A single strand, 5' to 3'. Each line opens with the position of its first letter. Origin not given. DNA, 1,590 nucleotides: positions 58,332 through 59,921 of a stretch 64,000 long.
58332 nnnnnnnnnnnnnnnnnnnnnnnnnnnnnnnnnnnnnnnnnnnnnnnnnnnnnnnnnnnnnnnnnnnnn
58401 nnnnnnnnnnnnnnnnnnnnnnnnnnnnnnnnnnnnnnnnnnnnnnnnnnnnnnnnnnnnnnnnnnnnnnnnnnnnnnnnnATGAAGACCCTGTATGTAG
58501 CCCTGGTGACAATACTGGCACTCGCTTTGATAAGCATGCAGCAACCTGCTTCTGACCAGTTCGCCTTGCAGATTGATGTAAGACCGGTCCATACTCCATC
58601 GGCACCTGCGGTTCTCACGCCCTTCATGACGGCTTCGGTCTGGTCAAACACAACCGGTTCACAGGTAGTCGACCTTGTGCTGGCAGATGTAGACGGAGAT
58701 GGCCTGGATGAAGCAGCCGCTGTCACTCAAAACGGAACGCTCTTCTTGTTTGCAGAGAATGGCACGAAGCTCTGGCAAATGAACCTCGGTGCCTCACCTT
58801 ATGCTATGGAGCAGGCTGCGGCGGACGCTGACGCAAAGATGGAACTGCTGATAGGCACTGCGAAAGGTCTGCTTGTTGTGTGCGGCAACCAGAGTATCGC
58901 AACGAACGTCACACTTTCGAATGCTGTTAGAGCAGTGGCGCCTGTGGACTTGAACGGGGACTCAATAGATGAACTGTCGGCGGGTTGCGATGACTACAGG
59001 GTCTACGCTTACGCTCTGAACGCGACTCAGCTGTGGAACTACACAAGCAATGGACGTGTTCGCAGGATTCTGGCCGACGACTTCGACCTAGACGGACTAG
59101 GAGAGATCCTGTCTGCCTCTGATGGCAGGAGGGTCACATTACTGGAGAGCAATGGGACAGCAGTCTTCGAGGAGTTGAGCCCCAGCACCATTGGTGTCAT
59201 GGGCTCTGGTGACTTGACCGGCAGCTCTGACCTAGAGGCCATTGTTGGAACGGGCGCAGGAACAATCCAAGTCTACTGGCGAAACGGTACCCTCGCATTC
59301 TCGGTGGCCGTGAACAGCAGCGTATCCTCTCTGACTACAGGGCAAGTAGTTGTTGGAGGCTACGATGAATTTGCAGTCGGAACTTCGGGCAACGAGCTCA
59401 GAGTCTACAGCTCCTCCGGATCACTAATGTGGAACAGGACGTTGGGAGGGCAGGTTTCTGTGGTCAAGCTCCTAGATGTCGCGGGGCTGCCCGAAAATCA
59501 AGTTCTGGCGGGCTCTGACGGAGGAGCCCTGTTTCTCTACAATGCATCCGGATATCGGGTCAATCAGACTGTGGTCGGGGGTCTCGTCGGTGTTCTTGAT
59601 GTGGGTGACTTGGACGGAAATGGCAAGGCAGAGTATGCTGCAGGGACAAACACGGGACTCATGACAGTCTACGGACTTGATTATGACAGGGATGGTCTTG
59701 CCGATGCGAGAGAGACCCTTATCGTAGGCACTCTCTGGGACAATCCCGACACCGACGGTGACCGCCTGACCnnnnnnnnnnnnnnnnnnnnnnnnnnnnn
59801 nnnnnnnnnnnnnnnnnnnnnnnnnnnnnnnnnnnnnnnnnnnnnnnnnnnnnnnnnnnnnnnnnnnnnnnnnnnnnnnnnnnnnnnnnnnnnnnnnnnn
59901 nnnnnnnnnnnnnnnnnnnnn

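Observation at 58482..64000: Giant open-ended ORF missing from the ORF track: integrin-alpha-like propeller followed by dozens of thrombospondin-type-3-like repeats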

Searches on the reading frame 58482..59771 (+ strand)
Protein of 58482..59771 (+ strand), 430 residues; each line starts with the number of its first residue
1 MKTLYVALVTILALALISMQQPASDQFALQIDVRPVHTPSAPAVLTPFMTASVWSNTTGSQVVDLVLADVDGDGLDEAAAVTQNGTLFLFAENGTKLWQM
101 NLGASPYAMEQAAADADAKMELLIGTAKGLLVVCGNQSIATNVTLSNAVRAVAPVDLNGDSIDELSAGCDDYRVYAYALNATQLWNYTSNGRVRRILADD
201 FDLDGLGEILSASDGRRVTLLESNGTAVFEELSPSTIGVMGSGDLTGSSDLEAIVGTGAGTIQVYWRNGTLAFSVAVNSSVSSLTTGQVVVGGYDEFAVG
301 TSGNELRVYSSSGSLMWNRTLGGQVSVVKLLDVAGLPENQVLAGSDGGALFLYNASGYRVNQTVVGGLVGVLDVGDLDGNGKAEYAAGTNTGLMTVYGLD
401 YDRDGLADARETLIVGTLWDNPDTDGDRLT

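Call 15: find_homologous_proteins(query=window:58482-59771:+, max_evalue=0.001)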
Query window:58482-59771:+ (430 aa): 7 proteins with E <= 0.001 among 8000 candidates.
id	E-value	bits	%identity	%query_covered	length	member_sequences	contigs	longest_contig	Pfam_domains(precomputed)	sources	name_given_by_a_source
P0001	3.9e-103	364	43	100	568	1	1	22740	PF13360.14,PF25292.1,PF14783.13,PF13570.14,PF14727.14,PF23743.2,PF18884.6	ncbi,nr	ncbi:MAG: hypothetical protein EAX87_12130, partial [Candidatus Thorarchaeota archaeon]|nr:hypotheti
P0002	7.2e-103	363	44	99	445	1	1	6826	PF25292.1,PF14783.13,PF13570.14,PF23743.2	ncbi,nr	ncbi:MAG: hypothetical protein E4H14_06765 [Candidatus Thorarchaeota archaeon]|nr:MAG: hypothetical 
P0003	4.8e-74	268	42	76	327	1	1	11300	PF01839.30,PF25292.1,PF15907.12,PF13517.13,PF14783.13,PF13570.14,PF23743.2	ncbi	ncbi:MAG: hypothetical protein ACFE8Z_02830, partial [Candidatus Hermodarchaeota archaeon]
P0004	1.4e-8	52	25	78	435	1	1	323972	PF01839.30,PF25292.1,PF13517.13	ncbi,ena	-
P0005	2.6e-5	42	26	85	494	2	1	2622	PF01839.30,PF23727.2,PF07774.20,PF13360.14,PF25292.1,PF15907.12,PF13517.13,PF14783.13,PF13570.14,PF18884.6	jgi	-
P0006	2.4e-4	38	25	42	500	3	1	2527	PF13360.14,PF25292.1,PF13517.13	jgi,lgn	-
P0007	3.5e-4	38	29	58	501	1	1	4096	PF01839.30,PF25292.1,PF15907.12,PF13517.13,PF14783.13,PF13570.14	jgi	jgi:hypothetical protein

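Call 16: find_encoding_contigs(protein=P0001, flank=10000)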
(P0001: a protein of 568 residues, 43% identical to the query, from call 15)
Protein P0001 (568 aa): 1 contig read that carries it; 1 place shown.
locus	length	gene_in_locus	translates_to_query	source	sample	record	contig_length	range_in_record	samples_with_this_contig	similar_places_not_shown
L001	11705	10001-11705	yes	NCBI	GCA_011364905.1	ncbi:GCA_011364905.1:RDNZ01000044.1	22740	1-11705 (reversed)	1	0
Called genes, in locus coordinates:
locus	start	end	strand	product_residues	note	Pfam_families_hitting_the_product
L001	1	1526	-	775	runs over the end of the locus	-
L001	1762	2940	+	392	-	PF12679:ABC2_membrane_2, PF12698:ABC2_membrane_3, PF01061:ABC2_membrane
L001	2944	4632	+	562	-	PF11495:TrmB_EBD_N (faint), PF02463:SMC_N (weak), PF00005:ABC_tran, PF13304:AAA_21 (weak)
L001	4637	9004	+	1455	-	PF00082:Peptidase_S8, PF23355:IFT52_GIFT (weak)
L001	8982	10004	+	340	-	PF00005:ABC_tran, PF13304:AAA_21 (faint)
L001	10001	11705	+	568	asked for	PF13360:PQQ_2 (faint), PF13570:Beta-prop_ACSF4 (faint), PF14727:PHTB1_N (weak), PF14783:BBS2_Mid (faint), PF23743:Beta-prop_BBS7 (faint), PF25292:Beta-prop_CGLA (faint), PF18884:TSP3_bac (faint)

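Call 17: find_encoding_contigs(protein=P0002, flank=10000)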
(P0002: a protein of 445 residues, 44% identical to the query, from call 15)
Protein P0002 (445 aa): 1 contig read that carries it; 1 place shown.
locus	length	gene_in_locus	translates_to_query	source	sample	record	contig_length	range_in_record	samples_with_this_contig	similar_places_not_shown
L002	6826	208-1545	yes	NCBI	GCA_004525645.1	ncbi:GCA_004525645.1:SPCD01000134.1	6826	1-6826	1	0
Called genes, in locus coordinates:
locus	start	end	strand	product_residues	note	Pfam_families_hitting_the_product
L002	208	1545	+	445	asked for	PF13570:Beta-prop_ACSF4 (faint), PF23743:Beta-prop_BBS7 (faint), PF25292:Beta-prop_CGLA (faint), PF14783:BBS2_Mid (faint)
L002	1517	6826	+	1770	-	?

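Call 18: find_encoding_contigs(protein=P0003, flank=10000)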
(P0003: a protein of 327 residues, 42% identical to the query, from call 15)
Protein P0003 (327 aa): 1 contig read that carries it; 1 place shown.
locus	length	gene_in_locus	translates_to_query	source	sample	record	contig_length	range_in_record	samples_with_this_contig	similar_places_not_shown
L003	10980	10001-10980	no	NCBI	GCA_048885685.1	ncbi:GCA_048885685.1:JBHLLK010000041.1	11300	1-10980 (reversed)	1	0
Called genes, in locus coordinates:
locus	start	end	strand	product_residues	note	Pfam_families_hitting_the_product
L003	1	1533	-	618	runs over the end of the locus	?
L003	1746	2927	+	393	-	PF12679:ABC2_membrane_2 (faint), PF12698:ABC2_membrane_3, PF01061:ABC2_membrane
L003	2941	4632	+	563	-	PF02463:SMC_N (faint), PF11495:TrmB_EBD_N, PF00005:ABC_tran, PF13304:AAA_21 (faint)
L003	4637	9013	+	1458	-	PF00082:Peptidase_S8, PF23355:IFT52_GIFT (faint)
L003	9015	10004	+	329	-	PF00005:ABC_tran, PF13304:AAA_21 (faint)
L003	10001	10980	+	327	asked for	PF13570:Beta-prop_ACSF4 (faint), PF13517:FG-GAP_3 (faint), PF15907:Itfg2 (faint), PF23743:Beta-prop_BBS7 (faint), PF25292:Beta-prop_CGLA (faint), PF01839:FG-GAP (faint), PF14783:BBS2_Mid (faint)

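Call 22: find_related_loci(query=A2, collection=genome_contigs, flank=10000)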
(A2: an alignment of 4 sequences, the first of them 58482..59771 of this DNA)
Query A2 (430 aa) in genome_contigs; peptide patterns used: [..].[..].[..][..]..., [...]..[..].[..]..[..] (x = any residue, [..] = any of these).
73 stretches matched a pattern; 27 encode a relative of the query (tblastn E <= 1e-3); 27 distinct loci.
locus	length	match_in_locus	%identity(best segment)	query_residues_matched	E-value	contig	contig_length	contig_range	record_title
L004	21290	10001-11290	61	1-430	7e-169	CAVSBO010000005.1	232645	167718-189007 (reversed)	MAG: Candidatus Thorarchaeota archaeon isolate MFD04408.bin.2.157 genome assembly, contig: contig_43326, whole genome sh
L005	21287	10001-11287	47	1-429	4e-123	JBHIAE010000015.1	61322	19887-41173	MAG: Candidatus Thorarchaeota archaeon isolate K_3_bin.28 NODE_61_length_61322_cov_18.777401, whole genome shotgun seque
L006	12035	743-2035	48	1-429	3e-120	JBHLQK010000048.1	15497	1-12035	MAG: Candidatus Thorarchaeota archaeon isolate LCG1B.545 LCG1B.545@22736, whole genome shotgun sequence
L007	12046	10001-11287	45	1-429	3e-118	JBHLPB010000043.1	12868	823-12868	MAG: Promethearchaeota archaeon isolate DZ3S.363 DZ3S.363@16081, whole genome shotgun sequence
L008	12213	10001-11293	45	1-429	9e-118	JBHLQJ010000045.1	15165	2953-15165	MAG: Candidatus Thorarchaeota archaeon isolate LCG1B.521 LCG1B.521@23501, whole genome shotgun sequence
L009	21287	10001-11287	46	1-429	2e-117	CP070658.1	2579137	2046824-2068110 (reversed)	MAG: Candidatus Thorarchaeota archaeon isolate bin8 chromosome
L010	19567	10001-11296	46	1-429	5e-117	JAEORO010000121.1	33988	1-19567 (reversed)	MAG: Candidatus Thorarchaeota archaeon isolate MP5_2600 k127_22452919, whole genome shotgun sequence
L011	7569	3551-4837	46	1-429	9e-115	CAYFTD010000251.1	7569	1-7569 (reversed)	MAG TPA_asm: uncultured archaeon isolate ERP108616_co1_168 genome assembly, contig: k119_522613, whole genome shotgun se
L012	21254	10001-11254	44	1-419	1e-112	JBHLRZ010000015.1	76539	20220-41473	MAG: Candidatus Thorarchaeota archaeon isolate TM2M.152 TM2M.152@458, whole genome shotgun sequence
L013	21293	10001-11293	43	1-429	2e-111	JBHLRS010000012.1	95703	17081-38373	MAG: Candidatus Thorarchaeota archaeon isolate TM1S.264 TM1S.264@203, whole genome shotgun sequence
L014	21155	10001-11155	48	45-429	1e-111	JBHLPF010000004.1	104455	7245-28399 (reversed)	MAG: Promethearchaeota archaeon isolate DZ3S.43 DZ3S.43@309, whole genome shotgun sequence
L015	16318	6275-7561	45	1-429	8e-110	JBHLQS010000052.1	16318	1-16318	MAG: Candidatus Thorarchaeota archaeon isolate QM1B.10 QM1B.10@12177, whole genome shotgun sequence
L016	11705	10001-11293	43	1-429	1e-109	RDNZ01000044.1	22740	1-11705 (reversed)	MAG: Candidatus Thorarchaeota archaeon isolate DZG_bin1.115 NODE_45_length_22740_cov_10.686979, whole genome shotgun seq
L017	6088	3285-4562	47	1-430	1e-109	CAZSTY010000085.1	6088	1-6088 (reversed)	MAG TPA_asm: uncultured archaeon isolate SRP338002_co1_132 genome assembly, contig: NODE_11956_length_6088_cov_5.368805,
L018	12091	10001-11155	48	45-429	1e-108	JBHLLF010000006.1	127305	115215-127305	MAG: Candidatus Hermodarchaeota archaeon isolate DZ1M.409 DZ1M.409@286, whole genome shotgun sequence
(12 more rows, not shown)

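Call 26: search_protein_families(library=pfam, proteins=[L012:10001-16789:+, window:58482-59771:+], max_evalue=10)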
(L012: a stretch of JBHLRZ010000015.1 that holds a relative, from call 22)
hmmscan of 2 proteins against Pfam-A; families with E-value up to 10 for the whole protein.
L012:10001-16789:+ (2263 aa): 6 families
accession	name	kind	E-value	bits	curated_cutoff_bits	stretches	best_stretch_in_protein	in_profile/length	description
PF14783.12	BBS2_Mid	-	8.1e-08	32.8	27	2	200-301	6-100/108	Ciliary BBSome complex subunit 2, middle region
PF25292.1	Beta-prop_CGLA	-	9.5e-06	25.7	26.8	1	51-105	19-74/316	Lambda-carrageenase beta-propeller domain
PF23743.1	Beta-prop_BBS7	-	1.7e-05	24.8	27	2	58-213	123-289/299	BBS7 beta-propeller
PF13570.13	Beta-prop_ACSF4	-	0.00011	22.2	133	2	43-193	116-257/329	Beta-alanine-activating enzyme, beta-propeller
PF18884.5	TSP3_bac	-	0.0044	17.3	25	23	445-467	1-22/22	Bacterial TSP3 repeat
PF15907.11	Itfg2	-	0.05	13.3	27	0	76-124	222-269/330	Integrin-alpha FG-GAP repeat-containing protein 2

window:58482-59771:+ (430 aa): 9 families
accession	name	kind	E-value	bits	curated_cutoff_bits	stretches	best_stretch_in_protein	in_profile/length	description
PF13517.12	FG-GAP_3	-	1.7e-13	51.4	26.9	7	69-117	1-52/61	FG-GAP-like repeat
PF23743.1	Beta-prop_BBS7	-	1.4e-10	41.4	27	3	230-301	214-289/299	BBS7 beta-propeller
PF14783.12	BBS2_Mid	-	5e-09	36.7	27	4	112-211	5-98/108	Ciliary BBSome complex subunit 2, middle region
PF25292.1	Beta-prop_CGLA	-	7.3e-08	32.7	26.8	3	53-106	21-75/316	Lambda-carrageenase beta-propeller domain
PF14727.13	PHTB1_N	-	0.00013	22.2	28.6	1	52-153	229-332/361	PTHB1 N-terminal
PF13360.13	PQQ_2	-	0.0012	19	27.6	2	173-335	4-163/233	Outer membrane protein assembly factor BamB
PF15907.11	Itfg2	-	0.0014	18.4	27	1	151-349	77-275/330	Integrin-alpha FG-GAP repeat-containing protein 2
PF23414.1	Beta-prop_EML_2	-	0.0087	15.9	90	1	82-205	17-136/266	Echinoderm microtubule-associated protein second beta-propeller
PF01839.29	FG-GAP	-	0.017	15.4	22.1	3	150-175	3-35/37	FG-GAP repeat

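Call 47: predict_structure(alignment_id=A1)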
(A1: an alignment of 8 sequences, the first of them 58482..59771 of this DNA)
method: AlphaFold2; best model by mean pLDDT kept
length: 430 residues; sequences in the alignment: 8
mean_pLDDT: 84.6   pTM: 0.80
mean pLDDT of the five models: 84.6, 84.3, 83.8, 83.4, 81.0
residues with pLDDT >= 90: 286; 70-90: 75; 50-70: 17; < 50: 52
segments of 3 or more residues with pLDDT < 50: 18-42, 405-430
pLDDT, mean of each block of 10 residues (from residue 1): 69 62 35 35 57 90 96 94 97 94 96 88 97 95 96 96 96 96 95 95 96 89 97 91 91 95 95 95 93 90 96 94 93 86 92 88 86 91 93 89 46 34 37
secondary structure, 60 per line:
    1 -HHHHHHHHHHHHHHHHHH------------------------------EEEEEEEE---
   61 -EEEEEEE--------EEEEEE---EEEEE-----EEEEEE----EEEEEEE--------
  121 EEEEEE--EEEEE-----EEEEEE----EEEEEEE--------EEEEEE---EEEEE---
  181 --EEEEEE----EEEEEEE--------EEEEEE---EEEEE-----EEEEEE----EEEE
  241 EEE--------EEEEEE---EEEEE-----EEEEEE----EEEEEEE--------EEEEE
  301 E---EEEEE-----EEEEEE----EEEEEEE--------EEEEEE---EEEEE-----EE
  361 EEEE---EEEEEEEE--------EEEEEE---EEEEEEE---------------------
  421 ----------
elements in order: H2-19 E50-57 E62-68 E77-82 E86-90 E96-101 E106-112 E121-126 E129-133 E139-144 E149-155 E164-169 E173-177 E183-188 E193-199 E208-213 E217-221 E227-232 E237-243 E252-257 E261-265 E271-276 E281-287 E296-301 E305-309 E315-320 E325-331 E340-345 E349-353 E359-364 E368-375 E384-389 E393-399

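Call 51: fold_search(model_id=the predicted structure, library=pdb)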
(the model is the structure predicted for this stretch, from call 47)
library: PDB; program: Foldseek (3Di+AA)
matches with E <= 10: 1974; with E <= 0.001: 1739
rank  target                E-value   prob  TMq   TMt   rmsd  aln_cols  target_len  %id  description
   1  6tji_A                9.1e-20  1.00  0.61  0.71   4.4       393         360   14  Crystal structure of the computationally designed Cake10 protein (released 2020-05-06)
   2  6tjg                  1.5e-19  1.00  0.68  0.90   2.4       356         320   16  Crystal structure of the computationally designed Cake8 protein (released 2020-05-06)
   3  6tjh_A                8.2e-19  1.00  0.60  0.70   5.1       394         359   15  Crystal structure of the computationally designed Cake9 protein (released 2020-05-06)
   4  4v0n_D                1.2e-17  1.00  0.55  0.74   5.2       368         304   13  Crystal structure of BBS1N in complex with ARL6DN, soaked with mercury (released 2014-11-19)
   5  4yd8_A                6.4e-17  1.00  0.55  0.67   4.9       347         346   16  Bardet-Biedl Syndrome 9 Protein (aa1-407), Homo sapiens (released 2015-06-24)
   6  6voa_B                8.8e-17  1.00  0.55  0.40   4.9       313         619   16  Cryo-EM structure of the BBSome-ARL6 complex (released 2020-06-24)
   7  4yd8_B                1.7e-16  1.00  0.54  0.67   4.8       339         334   15  Bardet-Biedl Syndrome 9 Protein (aa1-407), Homo sapiens (released 2015-06-24)
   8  6vbu_2                2.0e-16  1.00  0.56  0.38   4.0       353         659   13  Structure of the bovine BBSome complex (released 2020-01-29)
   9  4v0o_D                2.7e-16  1.00  0.55  0.73   5.0       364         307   13  Crystal structure of BBS1N in complex with ARL6DN, soaked with lead (released 2014-11-19)
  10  4v0m_H                6.5e-16  1.00  0.55  0.71   4.9       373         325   12  Crystal structure of BBS1N in complex with ARL6DN (released 2014-11-19)
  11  4v0m_B                6.5e-16  1.00  0.55  0.69   5.5       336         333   13  Crystal structure of BBS1N in complex with ARL6DN (released 2014-11-19)
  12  9v6e_B                7.2e-16  1.00  0.56  0.62   5.2       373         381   15  Cryo-EM structure of human full length KICSTOR complex (state 1) (released 2025-11-12)
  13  9van_B                7.2e-16  1.00  0.55  0.61   5.5       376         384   15  Cryo-EM structure of human full length KICSTOR complex (state 2) (released 2025-11-12)
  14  8prj                  8.0e-16  1.00  0.62  0.81   2.4       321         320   18  The structure of v31Bagel8 (released 2024-07-24)
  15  7evf                  9.3e-16  1.00  0.62  0.71   4.1       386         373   17  Plant growth-promoting factor YxaL mutant from Bacillus velezensis - T175W/S213G/W215A (released 2022-01-12)
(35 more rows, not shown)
